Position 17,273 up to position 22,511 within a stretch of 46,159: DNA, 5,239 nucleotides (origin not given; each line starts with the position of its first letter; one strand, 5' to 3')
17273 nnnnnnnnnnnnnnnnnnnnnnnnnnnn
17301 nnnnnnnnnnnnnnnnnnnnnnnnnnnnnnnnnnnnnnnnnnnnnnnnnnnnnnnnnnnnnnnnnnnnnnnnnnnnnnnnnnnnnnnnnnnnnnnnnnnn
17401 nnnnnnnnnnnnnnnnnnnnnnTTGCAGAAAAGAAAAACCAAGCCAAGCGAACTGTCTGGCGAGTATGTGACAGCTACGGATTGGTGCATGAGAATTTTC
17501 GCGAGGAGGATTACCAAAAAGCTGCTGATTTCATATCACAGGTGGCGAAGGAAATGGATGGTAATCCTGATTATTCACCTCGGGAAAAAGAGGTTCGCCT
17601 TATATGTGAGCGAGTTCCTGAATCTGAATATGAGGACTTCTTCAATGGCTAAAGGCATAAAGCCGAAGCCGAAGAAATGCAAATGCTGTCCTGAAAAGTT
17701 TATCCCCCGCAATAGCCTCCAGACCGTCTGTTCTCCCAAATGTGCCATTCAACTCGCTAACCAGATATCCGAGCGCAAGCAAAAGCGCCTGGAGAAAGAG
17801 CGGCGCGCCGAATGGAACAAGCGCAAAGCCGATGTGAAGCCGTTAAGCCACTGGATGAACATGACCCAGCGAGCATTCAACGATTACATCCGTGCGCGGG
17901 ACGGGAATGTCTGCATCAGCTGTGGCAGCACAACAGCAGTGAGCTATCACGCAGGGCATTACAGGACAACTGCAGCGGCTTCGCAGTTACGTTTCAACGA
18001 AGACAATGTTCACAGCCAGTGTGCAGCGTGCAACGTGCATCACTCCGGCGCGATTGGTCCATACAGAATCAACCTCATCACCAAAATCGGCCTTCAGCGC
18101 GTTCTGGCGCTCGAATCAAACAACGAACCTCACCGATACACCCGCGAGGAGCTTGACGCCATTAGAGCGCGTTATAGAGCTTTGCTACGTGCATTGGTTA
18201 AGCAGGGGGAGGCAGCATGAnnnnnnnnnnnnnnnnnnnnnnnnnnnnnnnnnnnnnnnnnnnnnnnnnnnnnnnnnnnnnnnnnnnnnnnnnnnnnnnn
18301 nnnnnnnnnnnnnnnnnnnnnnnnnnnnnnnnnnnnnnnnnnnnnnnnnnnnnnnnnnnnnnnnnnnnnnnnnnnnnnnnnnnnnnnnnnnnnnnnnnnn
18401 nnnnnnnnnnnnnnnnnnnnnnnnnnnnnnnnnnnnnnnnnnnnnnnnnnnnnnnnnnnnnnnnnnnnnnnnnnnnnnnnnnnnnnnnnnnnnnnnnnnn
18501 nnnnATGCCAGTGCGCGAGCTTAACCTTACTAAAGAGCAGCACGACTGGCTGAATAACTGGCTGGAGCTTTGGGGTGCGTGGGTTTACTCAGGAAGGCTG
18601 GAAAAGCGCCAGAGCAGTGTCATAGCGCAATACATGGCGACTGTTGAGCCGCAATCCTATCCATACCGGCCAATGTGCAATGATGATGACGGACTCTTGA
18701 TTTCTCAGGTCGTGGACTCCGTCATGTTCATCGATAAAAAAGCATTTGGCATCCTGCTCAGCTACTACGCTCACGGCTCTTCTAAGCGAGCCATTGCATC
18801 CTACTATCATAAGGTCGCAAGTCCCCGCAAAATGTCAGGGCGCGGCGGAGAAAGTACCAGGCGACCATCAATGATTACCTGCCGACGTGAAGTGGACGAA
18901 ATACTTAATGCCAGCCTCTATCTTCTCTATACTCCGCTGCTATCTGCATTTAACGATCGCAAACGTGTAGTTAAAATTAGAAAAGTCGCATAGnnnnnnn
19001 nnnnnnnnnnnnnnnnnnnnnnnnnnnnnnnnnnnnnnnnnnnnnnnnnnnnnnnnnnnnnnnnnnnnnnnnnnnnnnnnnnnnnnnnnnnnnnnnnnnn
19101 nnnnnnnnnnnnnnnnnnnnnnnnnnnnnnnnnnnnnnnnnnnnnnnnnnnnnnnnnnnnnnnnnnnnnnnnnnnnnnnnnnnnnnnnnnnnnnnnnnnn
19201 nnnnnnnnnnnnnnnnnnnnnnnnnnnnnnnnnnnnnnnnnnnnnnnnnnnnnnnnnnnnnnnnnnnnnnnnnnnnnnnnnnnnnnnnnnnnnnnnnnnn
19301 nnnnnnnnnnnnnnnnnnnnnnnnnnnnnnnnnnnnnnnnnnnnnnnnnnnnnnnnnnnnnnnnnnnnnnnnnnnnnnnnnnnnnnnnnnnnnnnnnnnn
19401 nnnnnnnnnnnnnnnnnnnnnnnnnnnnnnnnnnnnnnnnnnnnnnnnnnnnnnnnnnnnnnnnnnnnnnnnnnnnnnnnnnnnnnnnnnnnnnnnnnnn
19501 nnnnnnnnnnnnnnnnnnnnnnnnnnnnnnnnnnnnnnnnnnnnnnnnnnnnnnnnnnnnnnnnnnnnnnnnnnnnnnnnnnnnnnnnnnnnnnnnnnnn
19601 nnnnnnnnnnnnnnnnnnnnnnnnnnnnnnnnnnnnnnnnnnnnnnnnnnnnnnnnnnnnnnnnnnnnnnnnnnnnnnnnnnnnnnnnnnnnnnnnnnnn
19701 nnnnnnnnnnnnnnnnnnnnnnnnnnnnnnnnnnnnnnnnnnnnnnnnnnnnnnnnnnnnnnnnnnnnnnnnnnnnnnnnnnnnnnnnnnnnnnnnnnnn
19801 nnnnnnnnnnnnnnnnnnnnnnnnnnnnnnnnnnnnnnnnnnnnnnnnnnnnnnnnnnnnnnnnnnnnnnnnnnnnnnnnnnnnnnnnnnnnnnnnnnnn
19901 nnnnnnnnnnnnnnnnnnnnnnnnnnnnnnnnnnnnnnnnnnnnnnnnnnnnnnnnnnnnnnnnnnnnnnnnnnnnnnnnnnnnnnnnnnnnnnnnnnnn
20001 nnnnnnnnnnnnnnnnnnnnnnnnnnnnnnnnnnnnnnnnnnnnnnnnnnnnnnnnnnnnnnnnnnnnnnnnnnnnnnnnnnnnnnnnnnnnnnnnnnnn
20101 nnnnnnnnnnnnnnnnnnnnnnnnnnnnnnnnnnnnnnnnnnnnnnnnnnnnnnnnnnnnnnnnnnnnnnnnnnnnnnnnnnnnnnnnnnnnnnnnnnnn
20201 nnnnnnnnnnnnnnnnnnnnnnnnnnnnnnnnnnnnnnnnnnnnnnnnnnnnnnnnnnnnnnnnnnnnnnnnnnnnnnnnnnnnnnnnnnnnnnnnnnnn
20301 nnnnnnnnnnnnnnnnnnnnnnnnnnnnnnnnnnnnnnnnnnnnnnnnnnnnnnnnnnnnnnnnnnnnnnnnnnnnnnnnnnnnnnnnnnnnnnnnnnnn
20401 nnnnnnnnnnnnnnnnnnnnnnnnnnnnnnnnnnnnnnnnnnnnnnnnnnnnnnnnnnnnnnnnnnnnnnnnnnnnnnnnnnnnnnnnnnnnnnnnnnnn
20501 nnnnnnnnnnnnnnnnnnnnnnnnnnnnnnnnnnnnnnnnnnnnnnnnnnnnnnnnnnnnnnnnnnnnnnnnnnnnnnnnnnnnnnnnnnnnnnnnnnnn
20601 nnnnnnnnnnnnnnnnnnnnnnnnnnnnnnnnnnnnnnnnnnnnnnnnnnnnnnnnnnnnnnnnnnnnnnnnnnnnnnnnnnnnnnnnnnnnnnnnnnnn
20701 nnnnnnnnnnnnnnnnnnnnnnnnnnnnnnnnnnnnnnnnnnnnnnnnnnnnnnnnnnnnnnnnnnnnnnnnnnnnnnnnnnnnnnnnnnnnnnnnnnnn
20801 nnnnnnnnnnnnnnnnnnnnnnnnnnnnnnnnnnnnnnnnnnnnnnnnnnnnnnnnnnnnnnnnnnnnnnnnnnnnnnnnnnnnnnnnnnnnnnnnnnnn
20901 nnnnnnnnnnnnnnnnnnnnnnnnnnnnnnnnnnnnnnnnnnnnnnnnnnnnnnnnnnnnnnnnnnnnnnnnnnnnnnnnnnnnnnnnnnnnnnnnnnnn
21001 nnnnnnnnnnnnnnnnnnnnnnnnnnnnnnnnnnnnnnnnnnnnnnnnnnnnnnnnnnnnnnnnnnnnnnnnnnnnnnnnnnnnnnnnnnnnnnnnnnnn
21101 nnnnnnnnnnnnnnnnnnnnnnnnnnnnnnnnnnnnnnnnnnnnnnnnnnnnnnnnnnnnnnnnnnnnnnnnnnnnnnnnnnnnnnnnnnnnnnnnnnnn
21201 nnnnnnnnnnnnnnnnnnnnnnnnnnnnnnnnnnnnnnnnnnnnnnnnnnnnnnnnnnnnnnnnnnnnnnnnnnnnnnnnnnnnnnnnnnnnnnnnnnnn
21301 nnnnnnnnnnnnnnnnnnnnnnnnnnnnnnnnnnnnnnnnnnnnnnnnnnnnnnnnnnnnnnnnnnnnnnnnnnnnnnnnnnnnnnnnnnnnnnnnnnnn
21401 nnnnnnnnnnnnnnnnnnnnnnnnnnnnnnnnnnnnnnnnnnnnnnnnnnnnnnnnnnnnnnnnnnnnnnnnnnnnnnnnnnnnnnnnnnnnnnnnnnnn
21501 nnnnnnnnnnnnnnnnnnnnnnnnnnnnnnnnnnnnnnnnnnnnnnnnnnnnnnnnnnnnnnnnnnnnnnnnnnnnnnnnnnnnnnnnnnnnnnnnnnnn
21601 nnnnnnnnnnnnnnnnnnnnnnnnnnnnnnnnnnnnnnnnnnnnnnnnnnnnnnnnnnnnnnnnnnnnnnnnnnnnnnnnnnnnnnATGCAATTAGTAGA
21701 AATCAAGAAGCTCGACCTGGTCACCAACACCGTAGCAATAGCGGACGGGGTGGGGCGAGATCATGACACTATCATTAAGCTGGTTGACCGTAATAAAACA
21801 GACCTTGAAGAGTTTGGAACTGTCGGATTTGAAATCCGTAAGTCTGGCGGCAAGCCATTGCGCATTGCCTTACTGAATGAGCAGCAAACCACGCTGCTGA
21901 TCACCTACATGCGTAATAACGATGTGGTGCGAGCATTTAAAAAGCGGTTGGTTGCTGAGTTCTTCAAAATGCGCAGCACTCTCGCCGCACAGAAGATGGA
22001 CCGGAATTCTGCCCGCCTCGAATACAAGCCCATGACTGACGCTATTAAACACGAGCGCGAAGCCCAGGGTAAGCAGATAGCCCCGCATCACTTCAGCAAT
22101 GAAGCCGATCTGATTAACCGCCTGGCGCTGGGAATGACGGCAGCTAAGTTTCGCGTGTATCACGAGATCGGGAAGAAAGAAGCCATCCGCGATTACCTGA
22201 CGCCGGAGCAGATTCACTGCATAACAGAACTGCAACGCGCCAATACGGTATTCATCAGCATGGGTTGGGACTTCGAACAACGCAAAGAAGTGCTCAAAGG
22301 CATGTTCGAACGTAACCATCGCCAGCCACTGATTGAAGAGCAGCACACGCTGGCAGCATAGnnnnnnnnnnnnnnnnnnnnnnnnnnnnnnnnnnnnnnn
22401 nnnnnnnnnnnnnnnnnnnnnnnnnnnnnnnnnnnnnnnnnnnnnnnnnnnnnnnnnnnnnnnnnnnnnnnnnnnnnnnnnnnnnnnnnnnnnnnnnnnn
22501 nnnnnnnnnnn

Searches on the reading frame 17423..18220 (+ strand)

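Call 77: search_protein_families(library=pfam, proteins=[window:17423-18220:+], max_evalue=0.001)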
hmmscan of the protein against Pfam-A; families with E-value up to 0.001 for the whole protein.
window:17423-18220:+ (265 aa): 1 family
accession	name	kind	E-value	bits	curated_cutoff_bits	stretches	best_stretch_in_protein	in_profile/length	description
PF05766.18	NinG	-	4.7e-67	226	25.4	1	80-260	3-192/193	Bacteriophage Lambda NinG protein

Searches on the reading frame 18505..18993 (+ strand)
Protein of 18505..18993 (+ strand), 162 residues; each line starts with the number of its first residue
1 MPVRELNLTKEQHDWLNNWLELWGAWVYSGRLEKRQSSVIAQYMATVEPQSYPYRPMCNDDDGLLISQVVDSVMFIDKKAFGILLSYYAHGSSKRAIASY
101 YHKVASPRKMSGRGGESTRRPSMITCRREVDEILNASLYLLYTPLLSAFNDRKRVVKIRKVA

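Call 110: search_protein_families(library=pfam, proteins=[window:18505-18993:+], max_evalue=0.001)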
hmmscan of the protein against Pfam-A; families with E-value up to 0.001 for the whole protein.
window:18505-18993:+ (162 aa): 2 families
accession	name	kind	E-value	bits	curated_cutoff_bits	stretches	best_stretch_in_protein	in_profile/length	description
PF06530.18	Phage_antitermQ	-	2.3e-23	82.8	26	1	15-103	3-90/118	Phage antitermination protein Q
PF06576.17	DUF1133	-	3.6e-07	30.2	23.1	1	56-149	94-175/176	Protein of unknown function (DUF1133)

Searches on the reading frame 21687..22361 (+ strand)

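Call 110: search_protein_families(library=pfam, proteins=[window:21687-22361:+], max_evalue=0.001)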
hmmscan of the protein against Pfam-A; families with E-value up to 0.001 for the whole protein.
window:21687-22361:+ (224 aa): 1 family
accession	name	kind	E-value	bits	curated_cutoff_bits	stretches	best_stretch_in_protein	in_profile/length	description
PF09669.15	Phage_pRha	-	3.9e-13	50.2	29.9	1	13-96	1-90/91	Phage regulatory protein Rha (Phage_pRha)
